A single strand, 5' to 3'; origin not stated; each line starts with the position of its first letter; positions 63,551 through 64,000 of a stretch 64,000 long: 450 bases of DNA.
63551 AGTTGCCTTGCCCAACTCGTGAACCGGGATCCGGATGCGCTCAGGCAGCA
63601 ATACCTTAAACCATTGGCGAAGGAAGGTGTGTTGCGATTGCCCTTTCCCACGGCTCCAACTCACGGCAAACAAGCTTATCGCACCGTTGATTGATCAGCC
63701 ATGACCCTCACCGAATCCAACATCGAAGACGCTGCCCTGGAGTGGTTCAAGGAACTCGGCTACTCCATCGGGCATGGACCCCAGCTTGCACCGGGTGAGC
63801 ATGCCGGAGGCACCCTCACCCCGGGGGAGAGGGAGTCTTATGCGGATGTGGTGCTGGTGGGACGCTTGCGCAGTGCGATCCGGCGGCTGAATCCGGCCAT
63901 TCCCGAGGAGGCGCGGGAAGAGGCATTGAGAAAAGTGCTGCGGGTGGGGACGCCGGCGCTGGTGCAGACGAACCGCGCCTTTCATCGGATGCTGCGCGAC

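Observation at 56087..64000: Type I R-M operon in which four of seven genes are non-R-M cargo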

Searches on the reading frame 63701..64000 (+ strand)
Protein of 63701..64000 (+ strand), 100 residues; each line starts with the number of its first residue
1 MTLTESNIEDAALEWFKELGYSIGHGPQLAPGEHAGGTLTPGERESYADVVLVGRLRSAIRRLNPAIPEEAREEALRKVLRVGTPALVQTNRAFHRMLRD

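Call 8: search_protein_families(library=pfam, proteins=[window:63701-64000:+], max_evalue=0.01)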
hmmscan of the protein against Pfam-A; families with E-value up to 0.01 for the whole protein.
window:63701-64000:+ (100 aa): 1 family
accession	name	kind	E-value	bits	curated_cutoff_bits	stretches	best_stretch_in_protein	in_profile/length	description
PF04313.20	HSDR_N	-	1.5e-08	35.2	25.1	1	3-99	2-82/198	Type I restriction enzyme R protein N terminus (HSDR_N)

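Call 9: search_protein_families(library=ncbifam, proteins=[window:63701-64000:+], max_evalue=0.01)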
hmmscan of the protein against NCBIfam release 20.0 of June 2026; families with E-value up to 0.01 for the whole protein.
window:63701-64000:+ (100 aa): 1 family
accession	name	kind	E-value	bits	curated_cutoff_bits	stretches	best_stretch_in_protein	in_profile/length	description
TIGR00348.1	hsdR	subfamily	0.00018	20.2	284.55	1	6-100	2-79/674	HsdR family type I site-specific deoxyribonuclease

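Call 10: search_protein_families(library=padloc, proteins=[window:63701-64000:+], max_evalue=0.01)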
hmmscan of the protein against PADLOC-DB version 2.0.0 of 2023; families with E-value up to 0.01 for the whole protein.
window:63701-64000:+ (100 aa): 1 family
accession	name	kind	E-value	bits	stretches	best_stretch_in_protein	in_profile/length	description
PDLC03040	REase_I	-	1.7e-07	27.4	1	2-99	4-88/1029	Type I restriction enzyme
